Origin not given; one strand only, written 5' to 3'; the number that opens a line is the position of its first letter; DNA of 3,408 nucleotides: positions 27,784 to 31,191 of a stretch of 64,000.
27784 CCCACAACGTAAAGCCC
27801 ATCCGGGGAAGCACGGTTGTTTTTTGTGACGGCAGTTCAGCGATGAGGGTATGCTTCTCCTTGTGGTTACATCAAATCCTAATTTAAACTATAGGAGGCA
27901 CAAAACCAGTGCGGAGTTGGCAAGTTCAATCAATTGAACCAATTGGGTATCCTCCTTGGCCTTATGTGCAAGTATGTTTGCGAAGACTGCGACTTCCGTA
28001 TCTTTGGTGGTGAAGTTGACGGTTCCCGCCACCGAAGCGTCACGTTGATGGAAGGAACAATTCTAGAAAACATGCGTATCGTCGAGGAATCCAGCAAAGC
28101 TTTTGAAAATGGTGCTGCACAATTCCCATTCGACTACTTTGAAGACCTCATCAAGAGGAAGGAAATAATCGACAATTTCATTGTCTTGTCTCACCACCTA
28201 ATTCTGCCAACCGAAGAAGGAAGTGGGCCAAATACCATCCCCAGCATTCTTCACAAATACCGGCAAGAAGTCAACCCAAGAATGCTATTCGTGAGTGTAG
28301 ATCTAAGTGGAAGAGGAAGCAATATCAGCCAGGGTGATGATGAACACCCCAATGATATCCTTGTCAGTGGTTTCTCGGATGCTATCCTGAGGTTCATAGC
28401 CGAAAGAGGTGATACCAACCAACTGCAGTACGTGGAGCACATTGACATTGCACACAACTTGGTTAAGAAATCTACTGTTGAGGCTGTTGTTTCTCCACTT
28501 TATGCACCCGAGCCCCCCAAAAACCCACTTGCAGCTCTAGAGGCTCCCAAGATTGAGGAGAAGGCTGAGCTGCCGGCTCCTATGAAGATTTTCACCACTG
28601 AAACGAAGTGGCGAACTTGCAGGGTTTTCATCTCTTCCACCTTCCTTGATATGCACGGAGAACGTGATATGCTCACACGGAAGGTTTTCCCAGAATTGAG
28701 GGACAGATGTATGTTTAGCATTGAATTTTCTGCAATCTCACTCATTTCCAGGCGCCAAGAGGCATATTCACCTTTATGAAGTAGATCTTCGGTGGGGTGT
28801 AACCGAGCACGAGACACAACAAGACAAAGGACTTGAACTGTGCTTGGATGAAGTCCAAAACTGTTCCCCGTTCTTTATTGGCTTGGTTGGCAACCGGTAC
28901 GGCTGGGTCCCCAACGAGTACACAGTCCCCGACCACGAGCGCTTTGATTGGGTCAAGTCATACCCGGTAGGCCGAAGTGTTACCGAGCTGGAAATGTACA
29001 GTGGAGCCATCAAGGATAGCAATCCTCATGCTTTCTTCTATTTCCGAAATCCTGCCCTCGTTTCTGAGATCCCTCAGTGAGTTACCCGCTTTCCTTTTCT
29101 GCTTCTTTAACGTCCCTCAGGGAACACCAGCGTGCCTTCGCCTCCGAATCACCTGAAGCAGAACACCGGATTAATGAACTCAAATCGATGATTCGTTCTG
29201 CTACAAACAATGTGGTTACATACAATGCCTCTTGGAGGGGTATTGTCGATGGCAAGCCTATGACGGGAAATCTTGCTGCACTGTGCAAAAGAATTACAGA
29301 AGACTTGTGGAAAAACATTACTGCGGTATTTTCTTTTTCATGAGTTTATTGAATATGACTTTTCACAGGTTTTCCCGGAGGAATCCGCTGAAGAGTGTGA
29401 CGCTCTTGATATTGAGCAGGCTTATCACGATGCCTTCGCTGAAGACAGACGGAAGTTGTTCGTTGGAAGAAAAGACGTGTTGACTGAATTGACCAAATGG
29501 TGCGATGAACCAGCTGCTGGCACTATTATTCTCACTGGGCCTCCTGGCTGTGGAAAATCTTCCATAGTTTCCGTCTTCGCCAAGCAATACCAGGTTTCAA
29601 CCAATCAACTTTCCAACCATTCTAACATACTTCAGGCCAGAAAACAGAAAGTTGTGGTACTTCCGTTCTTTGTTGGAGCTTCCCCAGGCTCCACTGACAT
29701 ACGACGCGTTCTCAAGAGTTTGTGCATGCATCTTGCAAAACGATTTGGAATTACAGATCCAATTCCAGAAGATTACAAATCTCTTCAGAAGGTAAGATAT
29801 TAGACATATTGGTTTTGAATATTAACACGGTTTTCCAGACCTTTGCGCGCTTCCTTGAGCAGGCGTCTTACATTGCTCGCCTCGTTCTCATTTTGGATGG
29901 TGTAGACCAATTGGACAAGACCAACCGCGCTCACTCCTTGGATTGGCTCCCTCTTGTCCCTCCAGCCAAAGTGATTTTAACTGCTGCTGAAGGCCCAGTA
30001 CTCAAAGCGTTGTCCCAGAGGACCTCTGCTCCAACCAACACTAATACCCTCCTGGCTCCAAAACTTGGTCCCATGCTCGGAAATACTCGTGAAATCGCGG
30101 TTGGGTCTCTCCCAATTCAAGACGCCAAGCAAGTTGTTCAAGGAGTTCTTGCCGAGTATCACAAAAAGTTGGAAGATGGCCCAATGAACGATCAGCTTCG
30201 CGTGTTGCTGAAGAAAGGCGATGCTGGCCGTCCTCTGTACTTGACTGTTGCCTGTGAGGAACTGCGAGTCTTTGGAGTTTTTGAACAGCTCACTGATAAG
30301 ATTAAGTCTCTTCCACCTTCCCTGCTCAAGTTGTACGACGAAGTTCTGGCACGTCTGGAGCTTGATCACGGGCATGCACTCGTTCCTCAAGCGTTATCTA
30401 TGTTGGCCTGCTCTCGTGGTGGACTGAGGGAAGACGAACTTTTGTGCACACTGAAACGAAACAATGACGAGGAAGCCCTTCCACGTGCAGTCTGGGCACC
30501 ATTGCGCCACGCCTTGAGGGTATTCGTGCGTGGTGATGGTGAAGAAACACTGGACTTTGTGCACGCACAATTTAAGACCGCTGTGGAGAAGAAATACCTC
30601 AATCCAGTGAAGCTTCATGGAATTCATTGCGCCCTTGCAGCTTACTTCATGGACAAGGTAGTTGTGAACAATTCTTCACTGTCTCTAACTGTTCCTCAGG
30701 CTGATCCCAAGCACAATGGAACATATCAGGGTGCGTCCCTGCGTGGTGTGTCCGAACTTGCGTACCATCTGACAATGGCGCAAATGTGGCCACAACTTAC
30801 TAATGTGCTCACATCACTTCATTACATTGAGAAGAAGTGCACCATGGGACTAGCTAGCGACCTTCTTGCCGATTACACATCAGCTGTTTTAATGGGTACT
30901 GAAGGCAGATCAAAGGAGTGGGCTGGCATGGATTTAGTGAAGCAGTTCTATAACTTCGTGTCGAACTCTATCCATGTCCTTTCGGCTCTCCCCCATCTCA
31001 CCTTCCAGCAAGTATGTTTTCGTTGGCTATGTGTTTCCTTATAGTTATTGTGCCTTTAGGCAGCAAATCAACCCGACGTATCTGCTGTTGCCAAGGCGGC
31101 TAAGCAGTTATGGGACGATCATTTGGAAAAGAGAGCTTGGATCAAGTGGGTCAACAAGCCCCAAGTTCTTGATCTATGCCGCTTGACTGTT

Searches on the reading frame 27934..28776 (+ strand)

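Call 59: search_protein_families(library=pfam, max_evalue=0.0001, proteins=[window:27934-28776:+])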
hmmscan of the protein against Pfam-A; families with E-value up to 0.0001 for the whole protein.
window:27934-28776:+ (281 aa): 1 family
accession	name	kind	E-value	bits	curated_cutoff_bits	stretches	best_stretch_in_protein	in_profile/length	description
PF19334.4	DUF5920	-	7.9e-10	39.1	27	1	108-173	114-176/203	Domain of unknown function (DUF5920)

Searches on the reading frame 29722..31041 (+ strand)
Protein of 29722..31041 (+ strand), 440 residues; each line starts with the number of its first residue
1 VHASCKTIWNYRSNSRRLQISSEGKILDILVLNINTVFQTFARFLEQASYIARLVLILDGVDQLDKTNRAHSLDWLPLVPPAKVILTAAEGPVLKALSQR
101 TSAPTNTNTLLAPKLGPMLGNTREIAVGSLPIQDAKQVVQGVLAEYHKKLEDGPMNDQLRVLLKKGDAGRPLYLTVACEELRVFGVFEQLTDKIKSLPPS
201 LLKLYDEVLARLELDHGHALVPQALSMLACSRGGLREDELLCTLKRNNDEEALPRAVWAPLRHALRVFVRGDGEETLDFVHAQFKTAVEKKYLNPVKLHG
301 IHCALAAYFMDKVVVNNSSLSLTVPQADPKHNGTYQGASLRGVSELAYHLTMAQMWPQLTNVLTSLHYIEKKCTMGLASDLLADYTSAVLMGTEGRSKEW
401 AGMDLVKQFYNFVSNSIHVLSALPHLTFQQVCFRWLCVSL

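Call 59: search_protein_families(library=pfam, max_evalue=0.0001, proteins=[window:29722-31041:+])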
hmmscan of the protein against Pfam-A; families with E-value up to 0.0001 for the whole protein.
window:29722-31041:+ (440 aa): 1 family
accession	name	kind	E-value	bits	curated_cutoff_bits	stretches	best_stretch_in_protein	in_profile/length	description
PF17908.6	APAF1_C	-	4.7e-08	33.5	22.8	1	345-426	34-109/135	APAF-1 helical domain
